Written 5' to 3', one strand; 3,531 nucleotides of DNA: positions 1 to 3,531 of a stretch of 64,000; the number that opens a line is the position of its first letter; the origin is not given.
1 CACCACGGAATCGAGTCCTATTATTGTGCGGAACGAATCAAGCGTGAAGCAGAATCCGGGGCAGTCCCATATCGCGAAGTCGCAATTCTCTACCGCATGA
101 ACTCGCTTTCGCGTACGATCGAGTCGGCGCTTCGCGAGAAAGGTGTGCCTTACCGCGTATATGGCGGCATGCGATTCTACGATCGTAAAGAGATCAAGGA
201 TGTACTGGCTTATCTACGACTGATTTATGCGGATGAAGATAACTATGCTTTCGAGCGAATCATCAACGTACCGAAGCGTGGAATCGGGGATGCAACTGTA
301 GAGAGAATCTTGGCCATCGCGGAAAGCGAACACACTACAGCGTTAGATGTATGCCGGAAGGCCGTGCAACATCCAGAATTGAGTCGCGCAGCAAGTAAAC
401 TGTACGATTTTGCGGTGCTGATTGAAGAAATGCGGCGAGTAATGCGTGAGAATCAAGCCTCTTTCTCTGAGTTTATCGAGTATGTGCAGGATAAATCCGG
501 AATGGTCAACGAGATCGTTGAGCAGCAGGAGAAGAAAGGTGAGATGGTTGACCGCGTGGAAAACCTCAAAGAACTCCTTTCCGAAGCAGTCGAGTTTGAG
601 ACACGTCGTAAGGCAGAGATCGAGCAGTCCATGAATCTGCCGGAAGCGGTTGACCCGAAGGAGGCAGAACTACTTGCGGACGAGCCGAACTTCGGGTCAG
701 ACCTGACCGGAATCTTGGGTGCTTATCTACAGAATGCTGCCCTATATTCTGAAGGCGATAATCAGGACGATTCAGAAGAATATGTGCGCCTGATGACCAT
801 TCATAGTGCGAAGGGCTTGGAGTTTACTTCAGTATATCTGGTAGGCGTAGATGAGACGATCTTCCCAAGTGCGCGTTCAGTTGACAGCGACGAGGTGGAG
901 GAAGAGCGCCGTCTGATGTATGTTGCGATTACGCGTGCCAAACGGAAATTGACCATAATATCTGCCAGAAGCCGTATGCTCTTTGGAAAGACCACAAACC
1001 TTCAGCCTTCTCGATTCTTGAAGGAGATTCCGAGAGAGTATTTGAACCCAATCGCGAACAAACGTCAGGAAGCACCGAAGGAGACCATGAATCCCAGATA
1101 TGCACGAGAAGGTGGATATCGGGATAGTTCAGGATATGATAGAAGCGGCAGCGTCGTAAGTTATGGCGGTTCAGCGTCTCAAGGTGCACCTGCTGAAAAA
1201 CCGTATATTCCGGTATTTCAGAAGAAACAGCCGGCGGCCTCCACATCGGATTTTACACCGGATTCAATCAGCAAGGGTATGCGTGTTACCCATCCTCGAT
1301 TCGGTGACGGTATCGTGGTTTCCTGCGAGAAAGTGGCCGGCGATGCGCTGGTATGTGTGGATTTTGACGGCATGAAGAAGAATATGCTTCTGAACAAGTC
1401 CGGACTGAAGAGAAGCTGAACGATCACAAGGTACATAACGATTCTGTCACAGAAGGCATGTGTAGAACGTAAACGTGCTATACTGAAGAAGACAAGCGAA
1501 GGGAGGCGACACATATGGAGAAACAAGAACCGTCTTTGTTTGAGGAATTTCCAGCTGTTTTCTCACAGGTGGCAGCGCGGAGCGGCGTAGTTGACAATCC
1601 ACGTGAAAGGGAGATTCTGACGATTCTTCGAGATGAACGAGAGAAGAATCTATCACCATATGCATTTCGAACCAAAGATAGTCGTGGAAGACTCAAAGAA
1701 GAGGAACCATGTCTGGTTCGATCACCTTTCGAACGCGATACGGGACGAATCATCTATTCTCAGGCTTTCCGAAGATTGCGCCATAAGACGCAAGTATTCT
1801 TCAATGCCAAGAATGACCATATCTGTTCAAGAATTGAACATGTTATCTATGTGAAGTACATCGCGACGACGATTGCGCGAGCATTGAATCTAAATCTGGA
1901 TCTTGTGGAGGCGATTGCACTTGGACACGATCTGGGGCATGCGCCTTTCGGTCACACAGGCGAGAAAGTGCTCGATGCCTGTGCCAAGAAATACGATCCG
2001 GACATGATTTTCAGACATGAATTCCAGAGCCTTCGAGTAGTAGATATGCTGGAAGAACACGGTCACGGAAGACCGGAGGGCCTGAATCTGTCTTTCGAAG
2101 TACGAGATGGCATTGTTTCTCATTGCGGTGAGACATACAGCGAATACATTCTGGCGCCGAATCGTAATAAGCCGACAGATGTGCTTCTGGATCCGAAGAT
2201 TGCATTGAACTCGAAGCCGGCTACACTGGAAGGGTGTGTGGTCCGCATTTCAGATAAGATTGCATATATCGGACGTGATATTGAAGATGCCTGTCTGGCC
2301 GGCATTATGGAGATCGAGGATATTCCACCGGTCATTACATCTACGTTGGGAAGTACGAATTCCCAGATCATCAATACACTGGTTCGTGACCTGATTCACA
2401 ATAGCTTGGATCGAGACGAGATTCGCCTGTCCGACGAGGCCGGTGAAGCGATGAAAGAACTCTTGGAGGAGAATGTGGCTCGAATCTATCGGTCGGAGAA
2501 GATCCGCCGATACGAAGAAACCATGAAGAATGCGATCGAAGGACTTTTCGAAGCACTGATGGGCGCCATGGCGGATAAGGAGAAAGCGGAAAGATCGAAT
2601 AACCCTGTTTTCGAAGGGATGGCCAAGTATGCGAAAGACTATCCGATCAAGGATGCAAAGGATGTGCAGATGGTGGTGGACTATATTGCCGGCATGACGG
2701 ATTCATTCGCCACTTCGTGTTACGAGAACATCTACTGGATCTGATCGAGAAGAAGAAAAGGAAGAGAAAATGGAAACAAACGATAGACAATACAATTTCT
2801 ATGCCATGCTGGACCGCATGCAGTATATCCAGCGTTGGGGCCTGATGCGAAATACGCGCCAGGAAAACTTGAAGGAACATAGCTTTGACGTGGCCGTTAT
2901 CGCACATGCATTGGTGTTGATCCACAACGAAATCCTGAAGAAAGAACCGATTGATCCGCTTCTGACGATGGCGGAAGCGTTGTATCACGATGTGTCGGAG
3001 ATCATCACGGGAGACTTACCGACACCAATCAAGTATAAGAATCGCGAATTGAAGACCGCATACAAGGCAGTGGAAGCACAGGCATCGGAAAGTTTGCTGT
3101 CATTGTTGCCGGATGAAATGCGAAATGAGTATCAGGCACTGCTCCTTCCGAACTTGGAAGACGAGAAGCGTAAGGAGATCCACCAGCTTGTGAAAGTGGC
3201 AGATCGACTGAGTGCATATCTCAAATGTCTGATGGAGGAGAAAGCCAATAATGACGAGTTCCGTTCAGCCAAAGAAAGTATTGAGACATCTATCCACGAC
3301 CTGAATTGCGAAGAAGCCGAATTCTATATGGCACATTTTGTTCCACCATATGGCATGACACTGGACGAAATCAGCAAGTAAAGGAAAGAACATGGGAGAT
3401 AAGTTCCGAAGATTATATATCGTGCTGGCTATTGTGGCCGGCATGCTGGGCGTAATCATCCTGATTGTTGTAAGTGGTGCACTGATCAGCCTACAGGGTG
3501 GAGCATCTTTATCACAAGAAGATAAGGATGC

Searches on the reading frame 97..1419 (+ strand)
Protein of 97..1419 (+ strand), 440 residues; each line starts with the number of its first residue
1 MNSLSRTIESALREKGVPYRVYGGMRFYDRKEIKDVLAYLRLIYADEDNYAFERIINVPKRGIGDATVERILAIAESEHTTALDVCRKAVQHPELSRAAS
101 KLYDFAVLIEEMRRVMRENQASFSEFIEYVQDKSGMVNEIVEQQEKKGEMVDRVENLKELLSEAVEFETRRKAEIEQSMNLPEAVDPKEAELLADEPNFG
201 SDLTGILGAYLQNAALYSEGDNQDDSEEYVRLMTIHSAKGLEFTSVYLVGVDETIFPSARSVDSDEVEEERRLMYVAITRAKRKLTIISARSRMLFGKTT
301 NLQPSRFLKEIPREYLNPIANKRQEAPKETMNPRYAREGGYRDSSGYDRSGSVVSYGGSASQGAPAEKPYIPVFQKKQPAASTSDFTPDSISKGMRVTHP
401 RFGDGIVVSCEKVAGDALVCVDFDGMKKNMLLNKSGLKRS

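Call 88: search_protein_families(library=pfam, proteins=[window:97-1419:+], max_evalue=0.00001)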
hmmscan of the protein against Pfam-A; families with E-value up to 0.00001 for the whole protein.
window:97-1419:+ (440 aa): 2 families
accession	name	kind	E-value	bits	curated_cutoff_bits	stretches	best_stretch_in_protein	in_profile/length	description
PF13361.12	UvrD_C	-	1.8e-58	199.1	25.6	1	2-291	81-349/350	UvrD-like helicase C-terminal domain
PF13538.12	UvrD_C_2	-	1e-11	44.9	27.4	1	229-288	1-52/52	UvrD-like helicase C-terminal domain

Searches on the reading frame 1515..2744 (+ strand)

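Call 88: search_protein_families(library=pfam, proteins=[window:1515-2744:+], max_evalue=0.00001)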
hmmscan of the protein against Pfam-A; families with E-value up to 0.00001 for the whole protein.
window:1515-2744:+ (409 aa): 2 families
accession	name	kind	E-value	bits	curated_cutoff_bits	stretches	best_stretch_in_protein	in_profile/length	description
PF13286.11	HD_assoc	-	1.3e-11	45.3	22.2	1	303-404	1-90/91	Phosphohydrolase-associated domain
PF01966.28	HD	-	2.8e-11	44.1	22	1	106-250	1-114/116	HD domain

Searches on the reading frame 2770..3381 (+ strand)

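Call 88: search_protein_families(library=pfam, proteins=[window:2770-3381:+], max_evalue=0.00001)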
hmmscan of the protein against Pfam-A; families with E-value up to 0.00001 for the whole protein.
window:2770-3381:+ (203 aa): 3 families
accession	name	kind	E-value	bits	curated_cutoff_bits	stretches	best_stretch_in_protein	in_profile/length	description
PF12917.13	YfbR-like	-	9.6e-71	237.7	25.9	1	9-194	1-182/182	5'-deoxynucleotidase YfbR-like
PF13023.12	HD_3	-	3.1e-17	63.4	22.5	1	15-173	2-150/165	HD domain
PF01966.28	HD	-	6.4e-07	30.1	22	1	36-149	3-115/116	HD domain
